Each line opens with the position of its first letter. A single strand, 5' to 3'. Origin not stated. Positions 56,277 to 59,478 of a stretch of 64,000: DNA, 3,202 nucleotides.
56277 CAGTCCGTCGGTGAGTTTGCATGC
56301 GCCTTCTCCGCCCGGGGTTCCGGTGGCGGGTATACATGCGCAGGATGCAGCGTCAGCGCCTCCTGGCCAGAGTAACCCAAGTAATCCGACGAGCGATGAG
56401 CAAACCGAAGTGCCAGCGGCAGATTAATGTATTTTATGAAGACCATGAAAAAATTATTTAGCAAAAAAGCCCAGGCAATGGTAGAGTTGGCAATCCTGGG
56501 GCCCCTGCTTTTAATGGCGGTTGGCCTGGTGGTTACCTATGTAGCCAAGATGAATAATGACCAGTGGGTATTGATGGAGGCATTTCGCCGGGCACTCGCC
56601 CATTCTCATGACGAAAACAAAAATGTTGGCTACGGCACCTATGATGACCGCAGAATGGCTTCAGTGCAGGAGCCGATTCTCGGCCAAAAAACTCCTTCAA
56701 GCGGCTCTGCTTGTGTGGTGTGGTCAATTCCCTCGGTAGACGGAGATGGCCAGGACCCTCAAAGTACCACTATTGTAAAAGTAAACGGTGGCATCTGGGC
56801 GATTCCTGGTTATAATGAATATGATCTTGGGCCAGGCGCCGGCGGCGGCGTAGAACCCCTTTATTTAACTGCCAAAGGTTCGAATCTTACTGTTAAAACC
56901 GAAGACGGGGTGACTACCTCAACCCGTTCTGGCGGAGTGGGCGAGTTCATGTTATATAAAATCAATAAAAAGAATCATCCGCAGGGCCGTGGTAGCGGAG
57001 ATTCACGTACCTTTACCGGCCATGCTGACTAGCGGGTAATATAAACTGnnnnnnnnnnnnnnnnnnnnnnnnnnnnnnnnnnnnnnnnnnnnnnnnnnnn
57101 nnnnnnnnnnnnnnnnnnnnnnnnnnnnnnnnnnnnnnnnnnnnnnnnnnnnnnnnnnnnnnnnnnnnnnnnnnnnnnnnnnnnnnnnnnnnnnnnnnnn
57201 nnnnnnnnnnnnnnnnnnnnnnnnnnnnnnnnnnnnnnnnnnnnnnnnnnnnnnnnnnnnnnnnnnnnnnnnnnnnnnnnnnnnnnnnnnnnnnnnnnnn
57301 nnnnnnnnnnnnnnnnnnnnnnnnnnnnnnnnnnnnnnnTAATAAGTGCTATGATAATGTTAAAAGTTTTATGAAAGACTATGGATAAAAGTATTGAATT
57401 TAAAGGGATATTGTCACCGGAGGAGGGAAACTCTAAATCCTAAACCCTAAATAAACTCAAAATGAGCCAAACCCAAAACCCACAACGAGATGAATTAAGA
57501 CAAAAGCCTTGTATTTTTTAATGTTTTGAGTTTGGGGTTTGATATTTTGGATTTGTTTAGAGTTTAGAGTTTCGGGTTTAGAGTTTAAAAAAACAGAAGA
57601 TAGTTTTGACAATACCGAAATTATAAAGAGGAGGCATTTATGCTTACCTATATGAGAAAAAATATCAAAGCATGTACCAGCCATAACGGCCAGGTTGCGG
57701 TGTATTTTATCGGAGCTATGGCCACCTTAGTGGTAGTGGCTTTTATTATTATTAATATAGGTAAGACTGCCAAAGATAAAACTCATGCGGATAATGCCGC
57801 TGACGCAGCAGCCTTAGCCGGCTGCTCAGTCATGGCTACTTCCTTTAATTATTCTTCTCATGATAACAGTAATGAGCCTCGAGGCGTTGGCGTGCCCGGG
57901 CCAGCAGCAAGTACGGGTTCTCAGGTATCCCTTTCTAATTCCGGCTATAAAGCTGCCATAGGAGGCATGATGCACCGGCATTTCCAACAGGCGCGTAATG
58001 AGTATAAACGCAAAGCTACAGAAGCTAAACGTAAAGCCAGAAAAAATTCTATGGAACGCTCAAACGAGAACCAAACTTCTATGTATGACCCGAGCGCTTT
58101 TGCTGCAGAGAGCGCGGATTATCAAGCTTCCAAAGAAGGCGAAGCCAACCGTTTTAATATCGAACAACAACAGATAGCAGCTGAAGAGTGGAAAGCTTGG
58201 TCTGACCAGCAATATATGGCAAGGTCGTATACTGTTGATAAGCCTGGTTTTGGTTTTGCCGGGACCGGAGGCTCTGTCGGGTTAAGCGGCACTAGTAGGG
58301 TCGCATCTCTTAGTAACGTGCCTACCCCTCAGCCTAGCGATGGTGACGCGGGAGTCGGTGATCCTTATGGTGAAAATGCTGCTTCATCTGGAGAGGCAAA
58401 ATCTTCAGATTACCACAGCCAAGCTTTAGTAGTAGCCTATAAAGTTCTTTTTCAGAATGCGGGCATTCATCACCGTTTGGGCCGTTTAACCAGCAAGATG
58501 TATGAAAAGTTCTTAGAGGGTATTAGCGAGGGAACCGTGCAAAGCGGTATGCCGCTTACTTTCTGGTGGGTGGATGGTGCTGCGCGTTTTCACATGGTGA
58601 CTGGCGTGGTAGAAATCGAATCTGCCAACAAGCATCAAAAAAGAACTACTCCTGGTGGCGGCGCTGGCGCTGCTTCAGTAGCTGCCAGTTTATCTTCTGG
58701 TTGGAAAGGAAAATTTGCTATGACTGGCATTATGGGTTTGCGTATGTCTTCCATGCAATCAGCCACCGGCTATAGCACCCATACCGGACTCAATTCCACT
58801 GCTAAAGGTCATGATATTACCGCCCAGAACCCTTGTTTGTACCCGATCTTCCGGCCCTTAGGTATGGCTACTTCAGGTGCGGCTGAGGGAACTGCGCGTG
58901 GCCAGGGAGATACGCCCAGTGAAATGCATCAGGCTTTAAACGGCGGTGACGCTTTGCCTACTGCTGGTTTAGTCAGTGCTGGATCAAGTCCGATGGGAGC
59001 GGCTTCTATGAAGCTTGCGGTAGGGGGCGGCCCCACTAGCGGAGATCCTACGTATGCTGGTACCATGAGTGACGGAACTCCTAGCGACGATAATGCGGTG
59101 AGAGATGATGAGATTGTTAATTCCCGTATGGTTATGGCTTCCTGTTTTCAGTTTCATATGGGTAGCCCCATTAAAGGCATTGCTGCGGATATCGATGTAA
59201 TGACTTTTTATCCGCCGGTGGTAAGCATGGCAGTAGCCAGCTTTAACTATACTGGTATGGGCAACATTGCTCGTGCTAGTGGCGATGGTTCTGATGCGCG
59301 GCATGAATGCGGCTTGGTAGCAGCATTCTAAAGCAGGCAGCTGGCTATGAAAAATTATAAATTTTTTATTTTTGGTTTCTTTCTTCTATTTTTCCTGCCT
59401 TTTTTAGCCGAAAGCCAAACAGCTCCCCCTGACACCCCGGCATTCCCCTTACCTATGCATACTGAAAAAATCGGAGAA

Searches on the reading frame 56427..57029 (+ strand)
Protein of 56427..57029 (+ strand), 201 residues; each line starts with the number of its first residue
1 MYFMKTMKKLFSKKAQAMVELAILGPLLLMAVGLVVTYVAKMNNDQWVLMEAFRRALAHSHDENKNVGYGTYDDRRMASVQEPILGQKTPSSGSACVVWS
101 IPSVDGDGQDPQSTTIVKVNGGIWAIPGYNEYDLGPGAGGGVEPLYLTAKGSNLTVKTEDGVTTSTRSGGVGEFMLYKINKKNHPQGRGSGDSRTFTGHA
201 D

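Call 6: search_protein_families(library=pfam, proteins=[window:56427-57029:+], max_evalue=1)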
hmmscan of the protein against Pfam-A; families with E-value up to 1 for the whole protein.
window:56427-57029:+ (201 aa): 1 family
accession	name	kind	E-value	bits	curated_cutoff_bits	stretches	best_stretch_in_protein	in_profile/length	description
PF07811.17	TadE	-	0.0045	17.5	22.9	1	16-38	2-24/43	TadE-like protein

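Call 7: search_protein_families(library=ncbifam, proteins=[window:56427-57029:+], max_evalue=1)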
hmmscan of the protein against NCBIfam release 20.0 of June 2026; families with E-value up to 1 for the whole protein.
window:56427-57029:+ (201 aa): 2 families
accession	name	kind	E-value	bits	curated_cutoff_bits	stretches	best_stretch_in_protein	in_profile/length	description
NF052277.1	lmo0954_fam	equivalog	0.021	15.4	40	1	4-40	1-37/89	lmo0954 family membrane protein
NF047929.1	ABC_B6_perm_2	equivalog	0.13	11.4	400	1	12-44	41-73/337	putative B6 ABC transporter permease subunit 2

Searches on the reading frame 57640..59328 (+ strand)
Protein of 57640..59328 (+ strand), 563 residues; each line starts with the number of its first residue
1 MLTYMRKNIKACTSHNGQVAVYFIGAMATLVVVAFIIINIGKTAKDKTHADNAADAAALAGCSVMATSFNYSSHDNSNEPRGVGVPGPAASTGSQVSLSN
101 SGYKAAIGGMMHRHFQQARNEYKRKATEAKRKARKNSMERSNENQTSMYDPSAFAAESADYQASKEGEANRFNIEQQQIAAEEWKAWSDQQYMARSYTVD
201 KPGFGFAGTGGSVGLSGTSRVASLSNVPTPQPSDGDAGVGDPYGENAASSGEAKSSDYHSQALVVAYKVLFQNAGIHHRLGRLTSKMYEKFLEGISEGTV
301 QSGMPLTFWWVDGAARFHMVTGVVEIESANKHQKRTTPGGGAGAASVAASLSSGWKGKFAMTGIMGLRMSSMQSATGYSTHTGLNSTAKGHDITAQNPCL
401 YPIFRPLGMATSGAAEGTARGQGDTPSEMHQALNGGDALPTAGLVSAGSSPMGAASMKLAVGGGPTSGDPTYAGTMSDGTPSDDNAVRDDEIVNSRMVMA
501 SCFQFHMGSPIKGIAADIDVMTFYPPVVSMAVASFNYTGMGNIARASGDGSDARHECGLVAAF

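Call 6: search_protein_families(library=pfam, proteins=[window:57640-59328:+], max_evalue=1)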
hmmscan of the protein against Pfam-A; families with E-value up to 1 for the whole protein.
window:57640-59328:+ (563 aa): 1 family
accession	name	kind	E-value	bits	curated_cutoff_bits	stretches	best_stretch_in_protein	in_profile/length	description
PF13400.11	Tad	-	4.3e-08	33.8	22.3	1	17-61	1-44/47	Putative Flp pilus-assembly TadE/G-like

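Call 7: search_protein_families(library=ncbifam, proteins=[window:57640-59328:+], max_evalue=1)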
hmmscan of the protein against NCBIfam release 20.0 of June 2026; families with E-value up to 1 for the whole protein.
window:57640-59328:+ (563 aa): 1 family
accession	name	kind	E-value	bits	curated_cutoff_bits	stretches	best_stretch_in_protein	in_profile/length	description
TIGR03816.1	tadE_like_DECH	hypoth_equivalog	0.00013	22.1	50.95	1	16-67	2-53/109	Rv3654c family TadE-like protein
